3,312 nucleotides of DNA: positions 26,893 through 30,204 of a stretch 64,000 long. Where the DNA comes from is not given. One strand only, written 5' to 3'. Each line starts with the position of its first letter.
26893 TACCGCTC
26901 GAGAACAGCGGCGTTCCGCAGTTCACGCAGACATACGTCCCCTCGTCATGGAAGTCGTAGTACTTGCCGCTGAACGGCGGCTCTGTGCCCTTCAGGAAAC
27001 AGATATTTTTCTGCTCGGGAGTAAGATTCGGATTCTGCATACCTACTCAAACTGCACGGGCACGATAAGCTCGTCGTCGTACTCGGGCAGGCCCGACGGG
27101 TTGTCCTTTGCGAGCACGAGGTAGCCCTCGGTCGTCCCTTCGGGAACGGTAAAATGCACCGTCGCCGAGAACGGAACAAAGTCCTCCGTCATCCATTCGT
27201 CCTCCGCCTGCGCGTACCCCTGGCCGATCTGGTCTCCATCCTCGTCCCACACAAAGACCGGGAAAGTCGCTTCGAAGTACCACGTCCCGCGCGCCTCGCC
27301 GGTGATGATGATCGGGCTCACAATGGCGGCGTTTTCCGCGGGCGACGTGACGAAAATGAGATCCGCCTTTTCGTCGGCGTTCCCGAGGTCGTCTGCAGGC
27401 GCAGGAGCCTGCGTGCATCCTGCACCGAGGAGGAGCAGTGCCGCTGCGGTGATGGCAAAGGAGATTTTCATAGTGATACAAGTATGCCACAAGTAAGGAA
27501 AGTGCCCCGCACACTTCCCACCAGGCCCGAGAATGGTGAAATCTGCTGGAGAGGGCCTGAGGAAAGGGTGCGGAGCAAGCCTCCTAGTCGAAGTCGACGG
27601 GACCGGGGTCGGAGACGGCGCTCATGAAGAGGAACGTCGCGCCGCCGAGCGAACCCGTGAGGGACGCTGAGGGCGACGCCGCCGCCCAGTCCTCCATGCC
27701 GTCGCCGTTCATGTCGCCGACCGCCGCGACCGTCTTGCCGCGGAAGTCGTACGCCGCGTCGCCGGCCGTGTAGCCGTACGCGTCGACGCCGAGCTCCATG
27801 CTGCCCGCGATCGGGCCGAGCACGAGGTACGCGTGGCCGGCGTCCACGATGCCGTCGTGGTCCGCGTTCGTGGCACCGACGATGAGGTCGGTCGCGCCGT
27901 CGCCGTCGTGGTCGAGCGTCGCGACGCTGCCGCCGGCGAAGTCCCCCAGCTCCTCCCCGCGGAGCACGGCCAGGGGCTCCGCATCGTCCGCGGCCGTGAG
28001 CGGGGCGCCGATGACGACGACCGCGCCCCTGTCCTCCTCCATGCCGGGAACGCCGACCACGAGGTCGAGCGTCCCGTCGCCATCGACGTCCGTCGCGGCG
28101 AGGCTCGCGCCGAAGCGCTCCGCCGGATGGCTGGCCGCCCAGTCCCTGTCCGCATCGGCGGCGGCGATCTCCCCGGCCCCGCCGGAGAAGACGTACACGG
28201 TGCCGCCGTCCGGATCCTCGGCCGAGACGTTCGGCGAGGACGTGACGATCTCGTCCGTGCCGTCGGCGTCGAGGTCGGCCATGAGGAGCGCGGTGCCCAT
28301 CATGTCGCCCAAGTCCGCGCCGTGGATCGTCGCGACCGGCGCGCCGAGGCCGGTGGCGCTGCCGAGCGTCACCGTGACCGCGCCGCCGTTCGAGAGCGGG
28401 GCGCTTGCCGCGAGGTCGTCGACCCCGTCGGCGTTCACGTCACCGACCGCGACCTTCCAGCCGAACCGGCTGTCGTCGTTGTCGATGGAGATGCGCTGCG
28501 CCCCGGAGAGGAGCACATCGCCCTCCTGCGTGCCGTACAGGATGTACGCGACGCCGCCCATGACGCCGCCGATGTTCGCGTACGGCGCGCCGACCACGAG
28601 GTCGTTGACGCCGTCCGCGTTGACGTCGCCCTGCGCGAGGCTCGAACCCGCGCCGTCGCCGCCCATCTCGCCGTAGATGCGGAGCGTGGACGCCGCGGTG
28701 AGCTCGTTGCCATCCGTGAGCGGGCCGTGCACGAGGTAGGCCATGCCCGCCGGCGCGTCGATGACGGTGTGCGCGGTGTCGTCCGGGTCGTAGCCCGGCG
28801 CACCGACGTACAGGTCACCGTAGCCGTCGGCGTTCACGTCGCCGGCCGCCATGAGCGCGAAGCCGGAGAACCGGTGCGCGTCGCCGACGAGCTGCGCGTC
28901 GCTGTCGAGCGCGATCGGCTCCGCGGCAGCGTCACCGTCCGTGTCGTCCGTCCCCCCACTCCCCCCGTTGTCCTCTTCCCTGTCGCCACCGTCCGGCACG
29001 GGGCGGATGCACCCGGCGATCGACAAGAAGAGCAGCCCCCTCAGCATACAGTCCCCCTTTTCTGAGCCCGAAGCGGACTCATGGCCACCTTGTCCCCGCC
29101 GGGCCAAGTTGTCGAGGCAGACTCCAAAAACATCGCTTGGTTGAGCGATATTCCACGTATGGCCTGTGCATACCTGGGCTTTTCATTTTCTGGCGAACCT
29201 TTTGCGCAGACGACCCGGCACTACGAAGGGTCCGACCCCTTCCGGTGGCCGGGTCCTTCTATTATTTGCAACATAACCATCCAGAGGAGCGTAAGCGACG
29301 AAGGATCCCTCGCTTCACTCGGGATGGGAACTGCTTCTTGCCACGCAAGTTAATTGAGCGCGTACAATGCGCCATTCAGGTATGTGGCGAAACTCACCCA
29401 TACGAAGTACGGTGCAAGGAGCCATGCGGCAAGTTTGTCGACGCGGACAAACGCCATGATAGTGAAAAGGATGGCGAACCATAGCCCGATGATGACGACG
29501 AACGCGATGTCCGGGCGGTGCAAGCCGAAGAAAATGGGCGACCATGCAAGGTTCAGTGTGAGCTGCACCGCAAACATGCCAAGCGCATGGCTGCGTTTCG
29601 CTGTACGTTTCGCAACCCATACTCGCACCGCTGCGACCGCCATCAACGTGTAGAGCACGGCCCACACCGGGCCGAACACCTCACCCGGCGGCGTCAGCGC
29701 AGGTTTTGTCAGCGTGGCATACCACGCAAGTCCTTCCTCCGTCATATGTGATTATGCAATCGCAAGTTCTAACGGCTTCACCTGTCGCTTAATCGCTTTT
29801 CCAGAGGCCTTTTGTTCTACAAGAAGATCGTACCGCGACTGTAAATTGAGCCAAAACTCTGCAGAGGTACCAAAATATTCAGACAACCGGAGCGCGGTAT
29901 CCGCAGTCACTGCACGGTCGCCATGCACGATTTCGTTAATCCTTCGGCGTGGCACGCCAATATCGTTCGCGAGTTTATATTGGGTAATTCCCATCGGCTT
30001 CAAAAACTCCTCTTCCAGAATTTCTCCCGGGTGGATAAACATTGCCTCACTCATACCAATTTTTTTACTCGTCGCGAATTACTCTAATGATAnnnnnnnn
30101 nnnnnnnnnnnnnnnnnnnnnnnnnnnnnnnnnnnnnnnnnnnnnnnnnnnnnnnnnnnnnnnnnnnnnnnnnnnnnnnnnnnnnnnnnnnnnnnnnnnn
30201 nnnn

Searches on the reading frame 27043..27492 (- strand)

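Call 60: search_protein_families(library=pfam, proteins=[window:27043-27492:-], max_evalue=0.001)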
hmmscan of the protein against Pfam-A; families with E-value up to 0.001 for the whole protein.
window:27043-27492:- (149 aa): 1 family
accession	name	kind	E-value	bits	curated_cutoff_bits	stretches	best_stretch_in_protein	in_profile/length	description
PF10648.15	Gmad2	-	1.3e-14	54.7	25.7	1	46-133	2-83/86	Immunoglobulin-like domain of bacterial spore germination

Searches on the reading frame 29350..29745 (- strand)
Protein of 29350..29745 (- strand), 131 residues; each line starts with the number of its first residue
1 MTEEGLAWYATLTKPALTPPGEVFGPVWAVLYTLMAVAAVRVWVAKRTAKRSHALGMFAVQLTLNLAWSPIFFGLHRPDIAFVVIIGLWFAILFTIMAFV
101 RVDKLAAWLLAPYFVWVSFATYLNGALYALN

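Call 3: search_protein_families(library=pfam, proteins=[window:29350-29745:-], max_evalue=0.01)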
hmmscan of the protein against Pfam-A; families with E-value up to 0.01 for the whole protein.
window:29350-29745:- (131 aa): 1 family
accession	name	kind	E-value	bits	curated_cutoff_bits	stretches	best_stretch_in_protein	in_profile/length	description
PF03073.20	TspO_MBR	-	3.3e-46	157.1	24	1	7-128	22-144/145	TspO/MBR family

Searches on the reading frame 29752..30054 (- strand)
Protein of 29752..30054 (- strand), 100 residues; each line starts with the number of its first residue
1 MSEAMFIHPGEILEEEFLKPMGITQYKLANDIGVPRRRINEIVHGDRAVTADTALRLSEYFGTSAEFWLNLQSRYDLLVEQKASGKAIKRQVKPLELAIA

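Call 3: search_protein_families(library=pfam, proteins=[window:29752-30054:-], max_evalue=0.01)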
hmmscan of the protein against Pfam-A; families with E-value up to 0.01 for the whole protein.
window:29752-30054:- (100 aa): 3 families
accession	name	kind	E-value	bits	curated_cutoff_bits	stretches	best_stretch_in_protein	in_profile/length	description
PF01381.28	HTH_3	-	1.9e-10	41.1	23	1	16-67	3-54/55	Helix-turn-helix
PF12844.13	HTH_19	-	5.4e-05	23.5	30.2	1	22-66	12-56/64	Helix-turn-helix domain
PF13443.12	HTH_26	-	0.00018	22.2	22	1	16-64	4-53/63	Cro/C1-type HTH DNA-binding domain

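Call 4: search_protein_families(library=ncbifam, proteins=[window:29752-30054:-], max_evalue=0.01)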
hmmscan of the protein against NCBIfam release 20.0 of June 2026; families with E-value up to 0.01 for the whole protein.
window:29752-30054:- (100 aa): 3 families
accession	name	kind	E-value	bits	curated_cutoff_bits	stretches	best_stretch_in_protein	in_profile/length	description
TIGR02607.1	antidote_HigA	equivalog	8.7e-34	115.2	47.7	1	6-78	4-76/81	HigA family addiction module antitoxin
TIGR03070.1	couple_hipB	subfamily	2e-05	24.4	71.65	1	19-63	12-56/58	type II toxin-antitoxin system Y4mF family antitoxin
NF038139.1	Reg_Aceta_RamB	equivalog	0.00095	17.9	700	1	21-70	14-63/465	acetate metabolism transcriptional regulator RamB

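Call 5: search_protein_families(library=padloc, proteins=[window:29752-30054:-], max_evalue=0.01)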
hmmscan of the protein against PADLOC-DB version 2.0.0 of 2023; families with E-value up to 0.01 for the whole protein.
window:29752-30054:- (100 aa): 5 families
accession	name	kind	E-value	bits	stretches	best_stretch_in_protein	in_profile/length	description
PDLC04775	PDC-M69A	-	1.8e-06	26.4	1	16-73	14-71/113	-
PDLC02926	HTH_VI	-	0.00095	17.4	1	22-77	14-69/92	-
PDLC03949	RmrA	-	0.0028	14.6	1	22-89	15-80/363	-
PDLC03953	RmrA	-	0.004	14.4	1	21-69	17-65/373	-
PDLC03952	RmrA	-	0.0057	13.5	1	20-71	33-84/395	-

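Call 41: find_homologous_proteins(query=window:29752-30054:-, max_evalue=1e-10)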
Query window:29752-30054:- (100 aa): 7985 proteins with E <= 1e-10 among 8000 candidates; the best 120 are listed.
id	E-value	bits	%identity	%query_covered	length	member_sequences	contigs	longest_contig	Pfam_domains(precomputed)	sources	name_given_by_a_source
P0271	1.9e-55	203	100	96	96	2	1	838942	PF01381.29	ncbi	-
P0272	5.5e-47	176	88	94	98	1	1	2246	PF01381.29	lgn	-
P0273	2.5e-46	173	83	98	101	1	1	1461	PF01381.29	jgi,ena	-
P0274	5.4e-46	172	81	100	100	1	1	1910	PF01381.29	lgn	-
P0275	1.1e-45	171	85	93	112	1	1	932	PF01381.29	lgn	-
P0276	1.8e-45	171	82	98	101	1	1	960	PF01381.29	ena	-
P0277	5.8e-45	169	86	94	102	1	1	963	PF01381.29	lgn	-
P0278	1.9e-44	168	81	95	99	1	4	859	PF01381.29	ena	-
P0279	3.3e-44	167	82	95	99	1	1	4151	PF01381.29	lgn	-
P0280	4.0e-44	166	82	95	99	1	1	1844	PF12844.14,PF01381.29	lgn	-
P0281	1.2e-43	165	82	95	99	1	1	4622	PF01381.29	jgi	jgi:addiction module HigA family antidote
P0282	1.7e-43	164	83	92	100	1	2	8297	PF01381.29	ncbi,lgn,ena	-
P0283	1.8e-43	164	79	95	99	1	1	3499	PF12844.14,PF01381.29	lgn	-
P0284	2.3e-42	161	77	94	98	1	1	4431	PF01381.29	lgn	-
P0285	9.8e-42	159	80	95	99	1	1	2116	PF12844.14,PF01381.29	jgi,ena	-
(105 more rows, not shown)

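Call 42: find_encoding_contigs(protein=P0272, flank=3000, max_places=2)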
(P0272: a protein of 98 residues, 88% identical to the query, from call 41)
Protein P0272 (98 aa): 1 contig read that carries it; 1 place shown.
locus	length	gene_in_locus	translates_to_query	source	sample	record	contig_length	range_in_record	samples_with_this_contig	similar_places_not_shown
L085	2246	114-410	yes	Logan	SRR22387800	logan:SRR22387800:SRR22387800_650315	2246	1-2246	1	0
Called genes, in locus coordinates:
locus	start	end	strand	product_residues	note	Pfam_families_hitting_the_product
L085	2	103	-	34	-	?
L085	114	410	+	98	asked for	PF01381:HTH_3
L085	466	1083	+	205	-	-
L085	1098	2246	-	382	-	?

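Call 43: find_encoding_contigs(protein=P0282, flank=4000, max_places=2)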
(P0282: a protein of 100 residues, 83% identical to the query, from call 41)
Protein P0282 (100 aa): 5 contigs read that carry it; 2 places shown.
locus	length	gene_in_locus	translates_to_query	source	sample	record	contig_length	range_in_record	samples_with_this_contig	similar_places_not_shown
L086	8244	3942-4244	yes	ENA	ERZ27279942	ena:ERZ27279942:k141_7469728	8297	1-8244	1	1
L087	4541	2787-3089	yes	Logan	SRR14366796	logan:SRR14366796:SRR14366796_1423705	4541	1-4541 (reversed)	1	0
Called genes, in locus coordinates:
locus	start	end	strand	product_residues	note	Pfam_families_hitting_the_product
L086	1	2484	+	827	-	?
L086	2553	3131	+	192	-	PF13521:AAA_28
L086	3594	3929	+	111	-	PF05015:HigB-like_toxin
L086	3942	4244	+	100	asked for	PF01381:HTH_3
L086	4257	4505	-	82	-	-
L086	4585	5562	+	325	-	PF00438:S-AdoMet_synt_N, PF02772:S-AdoMet_synt_M, PF02773:S-AdoMet_synt_C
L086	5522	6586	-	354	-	PF13581:HATPase_c_2 (faint), PF02518:HATPase_c (weak), PF14213:DUF4325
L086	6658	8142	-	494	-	PF11074:DUF2779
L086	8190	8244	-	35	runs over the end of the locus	?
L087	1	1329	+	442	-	?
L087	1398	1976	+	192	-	PF13521:AAA_28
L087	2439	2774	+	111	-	PF05015:HigB-like_toxin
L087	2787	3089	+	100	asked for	PF01381:HTH_3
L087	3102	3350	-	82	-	-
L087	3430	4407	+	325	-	PF00438:S-AdoMet_synt_N, PF02772:S-AdoMet_synt_M, PF02773:S-AdoMet_synt_C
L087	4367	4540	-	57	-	?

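Call 44: find_encoding_contigs(protein=P0279, flank=3000, max_places=2)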
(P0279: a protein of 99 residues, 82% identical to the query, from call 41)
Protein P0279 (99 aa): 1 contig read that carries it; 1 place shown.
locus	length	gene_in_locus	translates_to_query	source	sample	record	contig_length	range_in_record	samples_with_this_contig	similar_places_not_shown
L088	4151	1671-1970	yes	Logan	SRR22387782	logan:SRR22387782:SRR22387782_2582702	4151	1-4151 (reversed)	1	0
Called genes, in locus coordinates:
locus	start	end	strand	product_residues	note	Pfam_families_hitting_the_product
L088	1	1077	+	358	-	?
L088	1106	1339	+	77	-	PF01541:GIY-YIG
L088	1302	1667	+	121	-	PF05015:HigB-like_toxin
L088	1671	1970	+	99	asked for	PF01381:HTH_3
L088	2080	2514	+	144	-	-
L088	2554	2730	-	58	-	-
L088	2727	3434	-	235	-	PF06414:Zeta_toxin, PF13671:AAA_33 (weak)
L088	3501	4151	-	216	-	?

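Call 45: find_encoding_contigs(protein=P0281, flank=3000, max_places=2)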
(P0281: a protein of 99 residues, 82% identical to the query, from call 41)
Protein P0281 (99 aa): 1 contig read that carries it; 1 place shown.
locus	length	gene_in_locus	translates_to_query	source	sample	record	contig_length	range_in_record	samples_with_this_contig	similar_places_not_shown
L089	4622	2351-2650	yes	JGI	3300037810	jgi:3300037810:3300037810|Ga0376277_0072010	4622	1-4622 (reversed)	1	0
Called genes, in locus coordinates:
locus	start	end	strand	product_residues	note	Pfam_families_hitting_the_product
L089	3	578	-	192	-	?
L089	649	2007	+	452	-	PF11074:DUF2779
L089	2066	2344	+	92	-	PF05015:HigB-like_toxin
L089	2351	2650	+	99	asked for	PF01381:HTH_3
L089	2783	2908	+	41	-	PF07866:DUF1653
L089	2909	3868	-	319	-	PF00438:S-AdoMet_synt_N, PF02772:S-AdoMet_synt_M, PF02773:S-AdoMet_synt_C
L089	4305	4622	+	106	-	?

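Call 60: search_protein_families(library=pfam, proteins=[L085:466-1083:+], max_evalue=0.001)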
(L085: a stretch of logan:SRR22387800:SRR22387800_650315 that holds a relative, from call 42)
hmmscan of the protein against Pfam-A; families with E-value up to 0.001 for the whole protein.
L085:466-1083:+ (205 aa): 0 families
